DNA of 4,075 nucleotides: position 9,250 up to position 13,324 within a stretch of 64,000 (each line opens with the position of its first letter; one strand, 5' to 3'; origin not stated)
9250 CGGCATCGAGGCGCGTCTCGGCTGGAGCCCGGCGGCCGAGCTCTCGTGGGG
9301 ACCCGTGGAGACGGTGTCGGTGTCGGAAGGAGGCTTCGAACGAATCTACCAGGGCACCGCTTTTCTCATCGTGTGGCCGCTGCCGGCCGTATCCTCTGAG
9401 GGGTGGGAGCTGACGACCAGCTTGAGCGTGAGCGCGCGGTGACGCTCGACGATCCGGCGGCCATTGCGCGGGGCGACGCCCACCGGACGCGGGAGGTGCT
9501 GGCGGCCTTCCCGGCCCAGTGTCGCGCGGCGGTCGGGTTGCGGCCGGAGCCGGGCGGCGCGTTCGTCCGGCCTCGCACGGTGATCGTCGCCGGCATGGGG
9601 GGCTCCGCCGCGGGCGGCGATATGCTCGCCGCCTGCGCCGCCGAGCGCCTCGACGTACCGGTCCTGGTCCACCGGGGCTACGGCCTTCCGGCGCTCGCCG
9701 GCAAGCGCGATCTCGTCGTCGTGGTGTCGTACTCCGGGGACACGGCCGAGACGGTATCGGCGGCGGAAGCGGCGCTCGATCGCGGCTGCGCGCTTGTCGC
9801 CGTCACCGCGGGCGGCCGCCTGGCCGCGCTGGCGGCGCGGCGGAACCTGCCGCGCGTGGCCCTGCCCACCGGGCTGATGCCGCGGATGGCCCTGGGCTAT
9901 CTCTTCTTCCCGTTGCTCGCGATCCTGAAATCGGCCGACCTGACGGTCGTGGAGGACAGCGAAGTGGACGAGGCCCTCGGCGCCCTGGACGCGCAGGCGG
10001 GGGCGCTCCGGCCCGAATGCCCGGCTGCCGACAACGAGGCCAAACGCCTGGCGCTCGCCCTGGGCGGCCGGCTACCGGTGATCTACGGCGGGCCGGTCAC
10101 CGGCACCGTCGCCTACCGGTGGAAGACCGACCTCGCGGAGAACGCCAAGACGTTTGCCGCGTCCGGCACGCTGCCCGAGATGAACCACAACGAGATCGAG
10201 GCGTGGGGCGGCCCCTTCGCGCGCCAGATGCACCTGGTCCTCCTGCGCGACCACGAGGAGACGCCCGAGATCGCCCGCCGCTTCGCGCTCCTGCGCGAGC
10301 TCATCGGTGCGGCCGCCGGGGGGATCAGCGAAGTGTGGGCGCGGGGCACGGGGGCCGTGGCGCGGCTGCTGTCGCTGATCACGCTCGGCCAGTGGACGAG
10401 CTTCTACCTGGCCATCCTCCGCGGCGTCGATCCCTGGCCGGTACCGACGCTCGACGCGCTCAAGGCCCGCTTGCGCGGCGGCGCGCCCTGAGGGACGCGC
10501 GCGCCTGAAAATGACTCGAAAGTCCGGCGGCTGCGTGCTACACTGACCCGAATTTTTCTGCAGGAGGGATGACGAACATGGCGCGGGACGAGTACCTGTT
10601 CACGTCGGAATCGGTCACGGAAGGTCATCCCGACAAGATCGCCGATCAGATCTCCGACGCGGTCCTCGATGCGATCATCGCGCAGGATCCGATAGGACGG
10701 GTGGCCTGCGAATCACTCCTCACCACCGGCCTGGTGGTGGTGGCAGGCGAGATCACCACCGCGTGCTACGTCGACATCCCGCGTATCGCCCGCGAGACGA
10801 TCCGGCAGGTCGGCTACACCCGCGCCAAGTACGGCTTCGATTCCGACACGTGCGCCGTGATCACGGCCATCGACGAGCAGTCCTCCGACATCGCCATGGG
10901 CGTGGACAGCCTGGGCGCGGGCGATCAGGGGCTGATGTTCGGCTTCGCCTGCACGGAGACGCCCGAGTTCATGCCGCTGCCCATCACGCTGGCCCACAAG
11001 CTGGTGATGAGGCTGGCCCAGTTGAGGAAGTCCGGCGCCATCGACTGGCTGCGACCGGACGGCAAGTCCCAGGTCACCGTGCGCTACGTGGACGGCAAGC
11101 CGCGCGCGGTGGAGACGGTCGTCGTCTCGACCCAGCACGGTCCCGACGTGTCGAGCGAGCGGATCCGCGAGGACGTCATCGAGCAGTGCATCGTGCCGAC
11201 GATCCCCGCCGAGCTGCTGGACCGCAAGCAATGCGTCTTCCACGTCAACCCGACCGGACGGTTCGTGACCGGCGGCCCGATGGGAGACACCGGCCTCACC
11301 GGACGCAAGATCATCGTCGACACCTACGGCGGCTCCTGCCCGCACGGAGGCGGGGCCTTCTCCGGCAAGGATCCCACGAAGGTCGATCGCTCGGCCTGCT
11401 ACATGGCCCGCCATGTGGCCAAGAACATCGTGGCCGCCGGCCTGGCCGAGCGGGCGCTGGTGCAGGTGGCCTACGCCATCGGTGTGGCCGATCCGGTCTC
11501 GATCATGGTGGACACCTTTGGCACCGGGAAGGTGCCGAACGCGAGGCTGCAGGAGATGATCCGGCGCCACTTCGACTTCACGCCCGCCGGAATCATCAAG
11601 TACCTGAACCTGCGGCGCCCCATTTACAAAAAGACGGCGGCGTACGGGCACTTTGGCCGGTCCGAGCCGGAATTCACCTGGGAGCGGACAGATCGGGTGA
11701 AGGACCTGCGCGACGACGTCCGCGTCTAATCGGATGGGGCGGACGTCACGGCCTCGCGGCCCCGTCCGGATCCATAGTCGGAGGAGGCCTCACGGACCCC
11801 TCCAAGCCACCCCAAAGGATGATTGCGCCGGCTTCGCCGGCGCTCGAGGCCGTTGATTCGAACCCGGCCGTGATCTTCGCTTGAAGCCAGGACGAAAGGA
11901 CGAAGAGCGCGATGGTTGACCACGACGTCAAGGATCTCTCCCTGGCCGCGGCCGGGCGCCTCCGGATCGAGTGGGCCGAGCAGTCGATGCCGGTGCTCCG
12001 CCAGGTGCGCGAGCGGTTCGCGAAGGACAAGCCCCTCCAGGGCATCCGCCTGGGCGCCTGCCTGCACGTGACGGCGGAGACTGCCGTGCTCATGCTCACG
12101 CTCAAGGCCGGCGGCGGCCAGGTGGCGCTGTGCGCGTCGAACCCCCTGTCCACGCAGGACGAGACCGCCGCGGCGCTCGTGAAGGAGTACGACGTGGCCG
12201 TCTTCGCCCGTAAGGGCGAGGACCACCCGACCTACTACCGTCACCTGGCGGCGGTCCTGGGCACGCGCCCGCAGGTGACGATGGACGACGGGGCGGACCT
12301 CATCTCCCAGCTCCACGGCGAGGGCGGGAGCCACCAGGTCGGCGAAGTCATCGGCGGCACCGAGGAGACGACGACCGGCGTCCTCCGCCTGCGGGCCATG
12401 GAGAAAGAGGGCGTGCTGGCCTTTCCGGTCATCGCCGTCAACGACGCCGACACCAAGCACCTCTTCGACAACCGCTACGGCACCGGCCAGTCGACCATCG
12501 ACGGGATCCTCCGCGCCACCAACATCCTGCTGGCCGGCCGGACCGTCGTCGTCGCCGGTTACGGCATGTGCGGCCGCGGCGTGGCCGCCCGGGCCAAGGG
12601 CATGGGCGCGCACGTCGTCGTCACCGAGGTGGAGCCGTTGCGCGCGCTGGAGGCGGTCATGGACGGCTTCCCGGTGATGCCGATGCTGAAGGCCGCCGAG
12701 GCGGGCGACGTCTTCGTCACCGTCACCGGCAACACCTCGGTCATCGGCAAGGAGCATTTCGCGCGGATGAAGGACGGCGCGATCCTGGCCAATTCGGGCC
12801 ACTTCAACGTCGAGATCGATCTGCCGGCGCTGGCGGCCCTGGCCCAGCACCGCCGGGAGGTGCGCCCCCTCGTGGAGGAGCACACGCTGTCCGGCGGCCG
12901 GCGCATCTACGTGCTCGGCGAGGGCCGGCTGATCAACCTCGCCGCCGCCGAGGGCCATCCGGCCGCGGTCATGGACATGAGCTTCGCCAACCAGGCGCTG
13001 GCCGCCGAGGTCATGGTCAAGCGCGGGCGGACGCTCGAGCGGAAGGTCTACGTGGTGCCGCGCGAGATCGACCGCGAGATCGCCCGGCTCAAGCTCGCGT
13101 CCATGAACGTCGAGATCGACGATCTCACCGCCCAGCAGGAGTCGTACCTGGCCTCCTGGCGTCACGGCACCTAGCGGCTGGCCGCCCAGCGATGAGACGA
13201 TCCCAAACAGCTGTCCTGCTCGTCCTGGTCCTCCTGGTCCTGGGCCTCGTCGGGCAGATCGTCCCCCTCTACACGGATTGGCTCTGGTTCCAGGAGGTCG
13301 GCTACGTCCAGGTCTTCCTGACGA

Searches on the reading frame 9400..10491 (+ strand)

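Call 25: search_protein_families(library=pfam, proteins=[window:9400-10491:+], max_evalue=0.00001)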
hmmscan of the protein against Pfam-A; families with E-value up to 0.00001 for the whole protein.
window:9400-10491:+ (363 aa): 2 families
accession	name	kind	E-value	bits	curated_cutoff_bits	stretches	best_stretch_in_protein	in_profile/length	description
PF10432.14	bact-PGI_C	-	1.9e-48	164.7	24.5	1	211-358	2-151/151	Bacterial phospho-glucose isomerase C-terminal SIS domain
PF01380.27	SIS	-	1.4e-07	31.8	25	1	57-137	4-88/131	SIS domain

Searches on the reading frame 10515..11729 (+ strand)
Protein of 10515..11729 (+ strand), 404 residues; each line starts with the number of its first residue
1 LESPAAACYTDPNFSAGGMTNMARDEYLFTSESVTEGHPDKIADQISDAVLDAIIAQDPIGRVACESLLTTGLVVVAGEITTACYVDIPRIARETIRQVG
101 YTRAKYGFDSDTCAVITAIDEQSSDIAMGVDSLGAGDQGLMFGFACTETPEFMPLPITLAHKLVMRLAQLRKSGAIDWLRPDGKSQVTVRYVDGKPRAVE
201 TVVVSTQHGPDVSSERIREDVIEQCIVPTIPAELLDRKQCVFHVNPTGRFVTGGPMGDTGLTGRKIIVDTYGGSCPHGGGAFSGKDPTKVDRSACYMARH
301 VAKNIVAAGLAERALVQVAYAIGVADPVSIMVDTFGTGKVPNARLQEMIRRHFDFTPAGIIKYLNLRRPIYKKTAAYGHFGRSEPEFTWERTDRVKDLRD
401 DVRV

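Call 25: search_protein_families(library=pfam, proteins=[window:10515-11729:+], max_evalue=0.00001)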
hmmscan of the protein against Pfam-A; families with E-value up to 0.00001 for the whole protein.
window:10515-11729:+ (404 aa): 3 families
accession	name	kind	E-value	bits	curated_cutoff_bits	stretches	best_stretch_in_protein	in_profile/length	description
PF02773.21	S-AdoMet_synt_C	-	3.1e-68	228.5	25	1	253-391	2-138/138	S-adenosylmethionine synthetase, C-terminal domain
PF02772.21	S-AdoMet_synt_M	-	1.2e-48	164.6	29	1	133-250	2-120/120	S-adenosylmethionine synthetase, central domain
PF00438.25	S-AdoMet_synt_N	-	2e-43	147.4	33.1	1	27-123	2-98/99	S-adenosylmethionine synthetase, N-terminal domain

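Call 45: find_encoding_contigs(protein=window:10569-11729:+, flank=2000, max_places=3)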
Protein window:10569-11729:+ (386 aa): 2 contigs read that carry it; 2 places shown.
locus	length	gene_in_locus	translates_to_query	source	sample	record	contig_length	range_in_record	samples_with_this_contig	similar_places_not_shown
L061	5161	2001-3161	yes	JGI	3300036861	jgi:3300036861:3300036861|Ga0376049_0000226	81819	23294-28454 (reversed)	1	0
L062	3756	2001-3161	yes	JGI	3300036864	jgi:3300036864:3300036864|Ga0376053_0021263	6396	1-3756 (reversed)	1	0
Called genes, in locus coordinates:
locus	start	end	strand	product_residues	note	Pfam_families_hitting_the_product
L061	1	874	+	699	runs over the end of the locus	PF01074:Glyco_hydro_38N, PF03065:Glyco_hydro_57, PF09094:AmyA-A_glucT_m, PF09095:AmyA-gluTrfs_C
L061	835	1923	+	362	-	PF01380:SIS (weak), PF10432:bact-PGI_C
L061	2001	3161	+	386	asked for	PF00438:S-AdoMet_synt_N, PF02772:S-AdoMet_synt_M, PF02773:S-AdoMet_synt_C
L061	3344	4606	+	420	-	PF05221:AdoHcyase, PF02826:2-Hacid_dh_C, PF00670:AdoHcyase_NAD, PF07991:KARI_N (weak)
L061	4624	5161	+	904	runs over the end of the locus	PF03699:UPF0182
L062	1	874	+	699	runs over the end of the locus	PF01074:Glyco_hydro_38N, PF03065:Glyco_hydro_57, PF09094:AmyA-A_glucT_m, PF09095:AmyA-gluTrfs_C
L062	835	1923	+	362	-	PF01380:SIS (weak), PF10432:bact-PGI_C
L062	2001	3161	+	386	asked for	PF00438:S-AdoMet_synt_N, PF02772:S-AdoMet_synt_M, PF02773:S-AdoMet_synt_C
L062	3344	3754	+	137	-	?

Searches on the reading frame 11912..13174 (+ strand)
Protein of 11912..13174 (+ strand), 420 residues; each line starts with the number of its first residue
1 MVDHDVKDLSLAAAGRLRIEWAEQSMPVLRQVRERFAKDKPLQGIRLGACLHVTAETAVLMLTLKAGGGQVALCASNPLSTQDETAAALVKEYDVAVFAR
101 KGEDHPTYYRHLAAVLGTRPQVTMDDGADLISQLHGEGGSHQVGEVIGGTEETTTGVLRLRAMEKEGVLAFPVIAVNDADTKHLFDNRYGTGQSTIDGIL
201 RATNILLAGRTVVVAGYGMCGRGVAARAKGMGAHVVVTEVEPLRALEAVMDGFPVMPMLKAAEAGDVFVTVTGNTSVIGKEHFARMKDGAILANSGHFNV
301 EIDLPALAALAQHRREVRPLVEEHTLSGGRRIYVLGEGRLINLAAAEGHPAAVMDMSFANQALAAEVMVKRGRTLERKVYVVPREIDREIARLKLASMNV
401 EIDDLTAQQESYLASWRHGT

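Call 25: search_protein_families(library=pfam, proteins=[window:11912-13174:+], max_evalue=0.00001)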
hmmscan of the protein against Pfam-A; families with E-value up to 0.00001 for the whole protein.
window:11912-13174:+ (420 aa): 4 families
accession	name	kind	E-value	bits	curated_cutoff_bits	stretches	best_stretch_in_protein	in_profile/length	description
PF05221.23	AdoHcyase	-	5.3e-64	216.6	25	2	3-135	1-137/299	S-adenosyl-L-homocysteine hydrolase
PF00670.27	AdoHcyase_NAD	-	7.1e-53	179.5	27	1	187-347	1-161/162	S-adenosyl-L-homocysteine hydrolase, NAD binding domain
PF02826.25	2-Hacid_dh_C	-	1.9e-10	40.8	25.1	1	206-308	33-138/178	D-isomer specific 2-hydroxyacid dehydrogenase, NAD binding domain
PF07991.19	KARI_N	-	4.1e-06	26.9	20.6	1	207-302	2-101/165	Acetohydroxy acid isomeroreductase, NADPH-binding domain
